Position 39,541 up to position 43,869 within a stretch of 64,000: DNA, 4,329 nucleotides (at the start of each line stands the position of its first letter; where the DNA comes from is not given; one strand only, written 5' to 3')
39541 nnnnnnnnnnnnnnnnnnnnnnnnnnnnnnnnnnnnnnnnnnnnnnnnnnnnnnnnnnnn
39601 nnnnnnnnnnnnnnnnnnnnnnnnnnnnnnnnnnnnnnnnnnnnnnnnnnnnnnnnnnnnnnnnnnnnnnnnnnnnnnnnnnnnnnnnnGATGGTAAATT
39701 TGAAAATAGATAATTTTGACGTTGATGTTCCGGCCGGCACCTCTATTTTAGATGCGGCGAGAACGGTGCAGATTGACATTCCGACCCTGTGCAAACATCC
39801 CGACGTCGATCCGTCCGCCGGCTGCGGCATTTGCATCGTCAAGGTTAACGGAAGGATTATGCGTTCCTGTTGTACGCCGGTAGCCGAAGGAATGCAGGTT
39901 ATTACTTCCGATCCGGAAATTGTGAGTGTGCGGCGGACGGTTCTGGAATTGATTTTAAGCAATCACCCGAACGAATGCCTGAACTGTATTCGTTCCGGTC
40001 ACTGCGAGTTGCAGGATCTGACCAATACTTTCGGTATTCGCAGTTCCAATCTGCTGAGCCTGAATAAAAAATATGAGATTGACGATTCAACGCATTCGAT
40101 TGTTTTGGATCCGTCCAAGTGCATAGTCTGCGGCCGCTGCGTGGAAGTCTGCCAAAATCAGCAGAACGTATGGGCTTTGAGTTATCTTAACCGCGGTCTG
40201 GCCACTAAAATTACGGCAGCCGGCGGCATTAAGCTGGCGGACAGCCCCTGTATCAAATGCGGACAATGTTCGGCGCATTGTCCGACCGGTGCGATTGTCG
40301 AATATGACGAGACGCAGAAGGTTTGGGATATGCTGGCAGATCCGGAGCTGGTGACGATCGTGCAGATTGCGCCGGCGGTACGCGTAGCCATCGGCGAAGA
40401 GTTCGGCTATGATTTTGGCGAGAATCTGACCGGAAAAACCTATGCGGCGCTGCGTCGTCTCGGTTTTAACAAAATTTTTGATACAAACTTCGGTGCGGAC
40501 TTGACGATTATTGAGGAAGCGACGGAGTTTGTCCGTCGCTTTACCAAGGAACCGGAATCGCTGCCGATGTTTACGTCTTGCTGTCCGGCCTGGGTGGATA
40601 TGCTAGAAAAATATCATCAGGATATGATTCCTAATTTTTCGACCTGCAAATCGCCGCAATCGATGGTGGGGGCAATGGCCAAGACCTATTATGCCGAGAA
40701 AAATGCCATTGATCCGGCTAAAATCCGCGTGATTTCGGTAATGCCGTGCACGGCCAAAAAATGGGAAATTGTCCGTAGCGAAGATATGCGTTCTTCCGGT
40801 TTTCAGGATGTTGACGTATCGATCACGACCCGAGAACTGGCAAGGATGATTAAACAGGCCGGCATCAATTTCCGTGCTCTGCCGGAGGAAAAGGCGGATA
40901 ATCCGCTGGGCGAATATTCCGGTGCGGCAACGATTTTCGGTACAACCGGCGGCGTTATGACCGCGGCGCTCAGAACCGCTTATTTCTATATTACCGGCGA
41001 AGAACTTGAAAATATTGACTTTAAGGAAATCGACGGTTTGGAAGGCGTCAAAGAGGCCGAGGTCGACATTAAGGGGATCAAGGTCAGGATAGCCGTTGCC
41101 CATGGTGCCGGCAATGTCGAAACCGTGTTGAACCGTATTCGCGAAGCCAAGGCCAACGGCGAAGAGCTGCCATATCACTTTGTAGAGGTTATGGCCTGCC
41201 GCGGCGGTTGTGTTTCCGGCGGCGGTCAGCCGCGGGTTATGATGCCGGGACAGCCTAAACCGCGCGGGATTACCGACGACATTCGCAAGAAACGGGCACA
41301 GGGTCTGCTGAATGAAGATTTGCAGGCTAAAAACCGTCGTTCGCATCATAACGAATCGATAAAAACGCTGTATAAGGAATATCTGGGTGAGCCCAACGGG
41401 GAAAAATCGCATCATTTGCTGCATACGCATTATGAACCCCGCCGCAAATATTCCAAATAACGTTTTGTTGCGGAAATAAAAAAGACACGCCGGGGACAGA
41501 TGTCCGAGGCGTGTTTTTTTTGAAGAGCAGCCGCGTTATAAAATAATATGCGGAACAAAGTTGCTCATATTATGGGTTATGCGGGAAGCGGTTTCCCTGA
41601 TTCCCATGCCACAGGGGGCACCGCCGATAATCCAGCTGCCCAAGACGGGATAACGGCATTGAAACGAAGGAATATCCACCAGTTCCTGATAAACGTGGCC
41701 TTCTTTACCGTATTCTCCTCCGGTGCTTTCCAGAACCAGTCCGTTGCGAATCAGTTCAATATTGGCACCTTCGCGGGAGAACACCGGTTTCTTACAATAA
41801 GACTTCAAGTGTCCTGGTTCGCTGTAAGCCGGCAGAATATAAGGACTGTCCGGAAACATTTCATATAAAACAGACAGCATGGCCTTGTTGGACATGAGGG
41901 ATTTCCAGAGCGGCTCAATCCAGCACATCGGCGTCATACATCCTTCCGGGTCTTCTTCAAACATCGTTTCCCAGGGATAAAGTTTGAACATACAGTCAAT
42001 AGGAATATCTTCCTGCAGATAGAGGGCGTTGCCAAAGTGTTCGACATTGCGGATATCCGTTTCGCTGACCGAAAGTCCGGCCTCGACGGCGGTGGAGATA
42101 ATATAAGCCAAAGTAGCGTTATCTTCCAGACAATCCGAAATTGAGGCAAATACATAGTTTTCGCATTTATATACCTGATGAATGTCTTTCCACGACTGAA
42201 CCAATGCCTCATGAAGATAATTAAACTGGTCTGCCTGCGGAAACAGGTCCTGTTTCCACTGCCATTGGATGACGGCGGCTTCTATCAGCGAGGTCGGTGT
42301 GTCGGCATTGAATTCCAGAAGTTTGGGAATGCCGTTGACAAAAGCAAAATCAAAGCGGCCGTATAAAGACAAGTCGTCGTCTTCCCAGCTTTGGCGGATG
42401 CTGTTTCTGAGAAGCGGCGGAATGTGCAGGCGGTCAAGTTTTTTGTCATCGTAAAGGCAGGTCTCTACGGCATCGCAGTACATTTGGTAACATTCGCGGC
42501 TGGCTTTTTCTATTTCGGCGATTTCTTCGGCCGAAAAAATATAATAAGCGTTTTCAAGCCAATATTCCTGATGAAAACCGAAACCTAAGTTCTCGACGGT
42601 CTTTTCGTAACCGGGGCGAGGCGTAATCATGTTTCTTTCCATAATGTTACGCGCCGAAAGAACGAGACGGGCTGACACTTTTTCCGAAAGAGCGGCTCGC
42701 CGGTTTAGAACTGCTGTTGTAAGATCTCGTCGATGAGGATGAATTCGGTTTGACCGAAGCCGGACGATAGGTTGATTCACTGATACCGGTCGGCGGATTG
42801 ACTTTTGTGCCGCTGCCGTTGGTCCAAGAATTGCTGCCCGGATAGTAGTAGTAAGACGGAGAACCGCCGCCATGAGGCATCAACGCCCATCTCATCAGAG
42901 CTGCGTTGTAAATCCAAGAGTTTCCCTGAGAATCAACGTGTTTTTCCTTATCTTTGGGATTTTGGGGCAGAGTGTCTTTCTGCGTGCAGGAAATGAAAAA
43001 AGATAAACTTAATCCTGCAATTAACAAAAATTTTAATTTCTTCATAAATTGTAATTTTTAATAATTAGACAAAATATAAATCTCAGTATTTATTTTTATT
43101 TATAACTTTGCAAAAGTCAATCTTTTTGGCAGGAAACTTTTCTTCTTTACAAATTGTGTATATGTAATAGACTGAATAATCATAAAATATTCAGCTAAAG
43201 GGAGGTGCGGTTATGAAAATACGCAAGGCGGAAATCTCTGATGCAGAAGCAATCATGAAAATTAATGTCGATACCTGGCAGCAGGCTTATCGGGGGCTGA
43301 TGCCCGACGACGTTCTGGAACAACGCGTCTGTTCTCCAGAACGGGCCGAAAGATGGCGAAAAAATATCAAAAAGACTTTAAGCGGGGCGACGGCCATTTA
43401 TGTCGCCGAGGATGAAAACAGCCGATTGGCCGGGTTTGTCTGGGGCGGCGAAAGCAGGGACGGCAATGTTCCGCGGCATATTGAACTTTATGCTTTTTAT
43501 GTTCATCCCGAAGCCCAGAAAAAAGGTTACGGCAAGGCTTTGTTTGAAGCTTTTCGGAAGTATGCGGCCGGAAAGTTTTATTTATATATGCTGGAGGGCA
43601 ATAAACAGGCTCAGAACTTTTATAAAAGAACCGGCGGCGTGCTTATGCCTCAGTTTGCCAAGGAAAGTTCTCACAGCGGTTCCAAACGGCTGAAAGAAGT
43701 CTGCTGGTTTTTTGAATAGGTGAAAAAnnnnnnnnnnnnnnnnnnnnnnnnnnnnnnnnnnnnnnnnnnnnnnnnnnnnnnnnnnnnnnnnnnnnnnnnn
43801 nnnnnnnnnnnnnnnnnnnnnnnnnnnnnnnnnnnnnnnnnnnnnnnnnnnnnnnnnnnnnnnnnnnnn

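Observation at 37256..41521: Complete trimeric (NuoE/NuoF/HydA-type) [FeFe]-hydrogenase operon in an endosymbiont-like alphaproteobacterial backbone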

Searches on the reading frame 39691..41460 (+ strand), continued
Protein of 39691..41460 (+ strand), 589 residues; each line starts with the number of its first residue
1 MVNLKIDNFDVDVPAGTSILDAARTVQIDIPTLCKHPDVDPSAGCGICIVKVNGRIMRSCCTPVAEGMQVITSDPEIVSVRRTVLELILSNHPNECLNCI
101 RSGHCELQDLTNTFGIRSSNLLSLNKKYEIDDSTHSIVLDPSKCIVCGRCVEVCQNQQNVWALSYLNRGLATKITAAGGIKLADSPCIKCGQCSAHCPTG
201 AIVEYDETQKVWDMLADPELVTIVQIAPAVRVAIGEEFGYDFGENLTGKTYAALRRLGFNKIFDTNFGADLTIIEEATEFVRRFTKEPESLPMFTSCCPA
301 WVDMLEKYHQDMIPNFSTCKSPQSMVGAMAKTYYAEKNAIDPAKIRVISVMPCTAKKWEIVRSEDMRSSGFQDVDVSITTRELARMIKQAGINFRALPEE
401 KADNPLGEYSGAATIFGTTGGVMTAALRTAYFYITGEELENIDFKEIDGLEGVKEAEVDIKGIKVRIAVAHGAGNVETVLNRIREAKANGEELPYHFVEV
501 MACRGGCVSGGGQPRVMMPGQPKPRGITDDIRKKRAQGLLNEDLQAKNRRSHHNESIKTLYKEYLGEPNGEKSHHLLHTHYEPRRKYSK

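Call 45: find_encoding_contigs(protein=P0001, flank=2000, max_places=6)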
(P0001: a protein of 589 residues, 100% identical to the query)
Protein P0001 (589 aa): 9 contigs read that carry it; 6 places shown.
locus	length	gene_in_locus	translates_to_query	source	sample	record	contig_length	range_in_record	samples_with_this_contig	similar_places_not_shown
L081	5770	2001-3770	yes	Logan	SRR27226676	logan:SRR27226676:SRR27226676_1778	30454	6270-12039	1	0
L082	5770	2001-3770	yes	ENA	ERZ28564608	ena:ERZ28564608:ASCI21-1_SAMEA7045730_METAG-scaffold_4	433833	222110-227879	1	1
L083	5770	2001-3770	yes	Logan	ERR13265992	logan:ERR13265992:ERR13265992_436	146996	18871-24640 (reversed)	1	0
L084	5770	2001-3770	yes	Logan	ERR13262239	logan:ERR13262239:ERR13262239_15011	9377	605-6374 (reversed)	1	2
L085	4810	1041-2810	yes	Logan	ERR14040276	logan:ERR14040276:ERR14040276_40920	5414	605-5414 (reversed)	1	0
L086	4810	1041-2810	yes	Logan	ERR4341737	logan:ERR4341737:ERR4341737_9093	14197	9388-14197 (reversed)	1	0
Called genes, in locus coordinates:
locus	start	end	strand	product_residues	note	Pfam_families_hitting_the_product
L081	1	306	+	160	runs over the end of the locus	PF01257:2Fe-2S_thioredx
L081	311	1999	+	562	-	PF01257:2Fe-2S_thioredx (weak), PF01512:Complex1_51K, PF22461:SLBB_2 (faint), PF10589:NADH_4Fe-4S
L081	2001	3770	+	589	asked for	PF00111:Fer2, PF13510:Fer2_4, PF10588:NADH-G_4Fe-4S_3, PF00037:Fer4 (weak), PF12838:Fer4_7 (weak), PF13187:Fer4_9 (weak), PF02906:Fe_hyd_lg_C, PF02256:Fe_hyd_SSU, +1 more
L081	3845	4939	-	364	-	PF03738:GSP_synth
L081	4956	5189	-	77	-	-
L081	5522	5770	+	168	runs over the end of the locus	PF13302:Acetyltransf_3 (weak), PF00583:Acetyltransf_1, PF13673:Acetyltransf_10, PF13508:Acetyltransf_7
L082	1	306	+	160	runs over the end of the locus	PF01257:2Fe-2S_thioredx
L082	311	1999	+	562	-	PF01257:2Fe-2S_thioredx (weak), PF01512:Complex1_51K, PF22461:SLBB_2 (faint), PF10589:NADH_4Fe-4S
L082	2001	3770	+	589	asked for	PF00111:Fer2, PF13510:Fer2_4, PF10588:NADH-G_4Fe-4S_3, PF00037:Fer4 (weak), PF12838:Fer4_7 (weak), PF13187:Fer4_9 (weak), PF02906:Fe_hyd_lg_C, PF02256:Fe_hyd_SSU, +1 more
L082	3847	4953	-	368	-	PF03738:GSP_synth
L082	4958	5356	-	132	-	-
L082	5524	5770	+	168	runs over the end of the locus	PF13302:Acetyltransf_3 (faint), PF00583:Acetyltransf_1, PF13673:Acetyltransf_10, PF13508:Acetyltransf_7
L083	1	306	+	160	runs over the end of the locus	PF01257:2Fe-2S_thioredx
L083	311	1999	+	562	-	PF01257:2Fe-2S_thioredx (weak), PF01512:Complex1_51K, PF22461:SLBB_2 (faint), PF10589:NADH_4Fe-4S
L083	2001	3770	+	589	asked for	PF00111:Fer2, PF13510:Fer2_4, PF10588:NADH-G_4Fe-4S_3, PF00037:Fer4 (weak), PF12838:Fer4_7 (weak), PF13187:Fer4_9 (weak), PF02906:Fe_hyd_lg_C, PF02256:Fe_hyd_SSU, +1 more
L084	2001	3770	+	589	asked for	PF00111:Fer2, PF13510:Fer2_4, PF10588:NADH-G_4Fe-4S_3, PF00037:Fer4 (weak), PF12838:Fer4_7 (weak), PF13187:Fer4_9 (weak), PF02906:Fe_hyd_lg_C, PF02256:Fe_hyd_SSU, +1 more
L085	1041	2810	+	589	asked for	PF00111:Fer2, PF13510:Fer2_4, PF10588:NADH-G_4Fe-4S_3, PF00037:Fer4 (weak), PF12838:Fer4_7 (weak), PF13187:Fer4_9 (weak), PF02906:Fe_hyd_lg_C, PF02256:Fe_hyd_SSU, +1 more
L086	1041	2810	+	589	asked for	PF00111:Fer2, PF13510:Fer2_4, PF10588:NADH-G_4Fe-4S_3, PF00037:Fer4 (weak), PF12838:Fer4_7 (weak), PF13187:Fer4_9 (weak), PF02906:Fe_hyd_lg_C, PF02256:Fe_hyd_SSU, +1 more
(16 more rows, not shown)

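Call 49: find_encoding_contigs(protein=P0090, flank=1000, max_places=2)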
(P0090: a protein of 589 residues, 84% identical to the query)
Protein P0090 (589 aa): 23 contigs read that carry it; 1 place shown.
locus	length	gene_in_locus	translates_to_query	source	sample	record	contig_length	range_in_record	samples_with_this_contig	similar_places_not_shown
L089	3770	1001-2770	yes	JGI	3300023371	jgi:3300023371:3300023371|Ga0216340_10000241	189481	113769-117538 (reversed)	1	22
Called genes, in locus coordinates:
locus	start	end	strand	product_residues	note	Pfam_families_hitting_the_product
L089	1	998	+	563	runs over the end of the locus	PF01257:2Fe-2S_thioredx (weak), PF01512:Complex1_51K, PF10531:SLBB (weak), PF10589:NADH_4Fe-4S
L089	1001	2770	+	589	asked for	PF00111:Fer2, PF13510:Fer2_4, PF00037:Fer4 (faint), PF10588:NADH-G_4Fe-4S_3, PF13187:Fer4_9 (weak), PF13237:Fer4_10 (weak), PF02906:Fe_hyd_lg_C, PF02256:Fe_hyd_SSU, +1 more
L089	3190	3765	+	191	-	-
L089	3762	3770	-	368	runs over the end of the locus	PF03739:LptF_LptG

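Call 68: list_cluster_members(proteins=[P0001, P0014, P0021, P0040, P0044, P0078, P0086, P0090, P0100, P0109])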
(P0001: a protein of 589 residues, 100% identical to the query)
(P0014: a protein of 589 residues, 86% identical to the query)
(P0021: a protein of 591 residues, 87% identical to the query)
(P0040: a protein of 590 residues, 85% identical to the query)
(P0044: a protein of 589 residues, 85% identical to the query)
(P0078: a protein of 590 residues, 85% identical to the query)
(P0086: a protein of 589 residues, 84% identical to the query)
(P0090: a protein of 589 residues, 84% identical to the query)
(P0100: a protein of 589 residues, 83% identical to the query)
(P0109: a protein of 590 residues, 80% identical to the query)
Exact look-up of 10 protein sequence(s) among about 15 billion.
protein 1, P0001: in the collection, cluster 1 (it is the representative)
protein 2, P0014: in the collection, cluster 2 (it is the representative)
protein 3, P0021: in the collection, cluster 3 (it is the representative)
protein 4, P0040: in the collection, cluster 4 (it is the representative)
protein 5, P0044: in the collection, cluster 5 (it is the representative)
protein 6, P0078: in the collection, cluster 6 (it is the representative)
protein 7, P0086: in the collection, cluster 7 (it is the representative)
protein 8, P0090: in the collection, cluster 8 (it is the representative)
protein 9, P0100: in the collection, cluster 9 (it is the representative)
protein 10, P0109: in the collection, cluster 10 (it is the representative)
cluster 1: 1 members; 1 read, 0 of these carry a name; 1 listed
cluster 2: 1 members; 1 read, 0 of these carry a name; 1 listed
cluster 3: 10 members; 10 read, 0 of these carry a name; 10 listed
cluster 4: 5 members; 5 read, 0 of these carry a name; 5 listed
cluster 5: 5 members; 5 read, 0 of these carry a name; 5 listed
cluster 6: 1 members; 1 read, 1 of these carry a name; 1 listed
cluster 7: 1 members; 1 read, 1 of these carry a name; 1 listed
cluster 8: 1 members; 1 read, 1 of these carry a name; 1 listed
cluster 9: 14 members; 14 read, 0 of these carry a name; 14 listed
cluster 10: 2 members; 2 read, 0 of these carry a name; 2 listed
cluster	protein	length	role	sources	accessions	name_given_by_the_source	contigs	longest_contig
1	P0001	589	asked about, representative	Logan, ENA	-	-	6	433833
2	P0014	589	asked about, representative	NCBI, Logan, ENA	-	-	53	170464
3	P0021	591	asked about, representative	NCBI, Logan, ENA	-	-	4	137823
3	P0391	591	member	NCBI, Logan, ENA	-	-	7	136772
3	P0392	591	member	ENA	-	-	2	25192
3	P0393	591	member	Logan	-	-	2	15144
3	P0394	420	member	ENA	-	-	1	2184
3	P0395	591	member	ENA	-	-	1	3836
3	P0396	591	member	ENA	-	-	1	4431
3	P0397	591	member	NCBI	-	-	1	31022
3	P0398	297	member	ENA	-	-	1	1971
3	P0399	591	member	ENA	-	-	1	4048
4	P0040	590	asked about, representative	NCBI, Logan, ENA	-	-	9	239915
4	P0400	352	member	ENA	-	-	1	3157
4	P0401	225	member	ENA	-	-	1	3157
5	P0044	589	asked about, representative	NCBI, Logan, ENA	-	-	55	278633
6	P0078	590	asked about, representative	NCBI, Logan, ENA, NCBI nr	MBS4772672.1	MAG: [FeFe] hydrogenase, group A [Proteobacteria bacterium] | [FeFe] hydrogenase, group A [Pseudomonadota bacterium]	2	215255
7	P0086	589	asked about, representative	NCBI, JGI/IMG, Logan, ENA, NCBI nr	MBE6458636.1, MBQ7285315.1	MAG: iron hydrogenase small subunit [Alphaproteobacteria bacterium] | 2Fe-2S iron-sulfur cluster binding domain-containing protein [Alphaproteobacteria ...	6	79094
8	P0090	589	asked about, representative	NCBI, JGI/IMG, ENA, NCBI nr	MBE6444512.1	MAG: 2Fe-2S iron-sulfur cluster binding domain-containing protein [Alphaproteobacteria ... | 2Fe-2S iron-sulfur cluster binding domain-containing protein [Alphaproteobacteria ...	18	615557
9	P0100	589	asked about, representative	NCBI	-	-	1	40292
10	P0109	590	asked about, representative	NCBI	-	-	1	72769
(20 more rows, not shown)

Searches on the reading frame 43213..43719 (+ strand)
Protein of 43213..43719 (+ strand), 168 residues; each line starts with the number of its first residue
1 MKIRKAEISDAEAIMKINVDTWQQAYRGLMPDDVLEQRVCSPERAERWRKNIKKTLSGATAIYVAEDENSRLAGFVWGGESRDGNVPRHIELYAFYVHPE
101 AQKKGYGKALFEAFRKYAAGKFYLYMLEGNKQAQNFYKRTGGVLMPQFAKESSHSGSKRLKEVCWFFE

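Call 3: search_protein_families(library=pfam, proteins=[window:43213-43719:+])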
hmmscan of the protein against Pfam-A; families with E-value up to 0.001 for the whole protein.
window:43213-43719:+ (168 aa): 5 families
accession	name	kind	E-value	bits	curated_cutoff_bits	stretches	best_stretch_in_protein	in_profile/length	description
PF00583.31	Acetyltransf_1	-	2.3e-14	54.1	20.7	1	49-141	27-115/116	Acetyltransferase (GNAT) family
PF13508.13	Acetyltransf_7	-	4.9e-13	49.7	27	1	61-141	4-81/84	Acetyltransferase (GNAT) domain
PF13673.13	Acetyltransf_10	-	7.9e-09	36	23.6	1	45-141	10-106/128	Acetyltransferase (GNAT) domain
PF13302.13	Acetyltransf_3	-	2.4e-05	25.5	25.4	1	3-141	4-136/138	Acetyltransferase (GNAT) domain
PF08445.16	FR47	-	0.00017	21.9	22.1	1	91-143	23-78/86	FR47-like protein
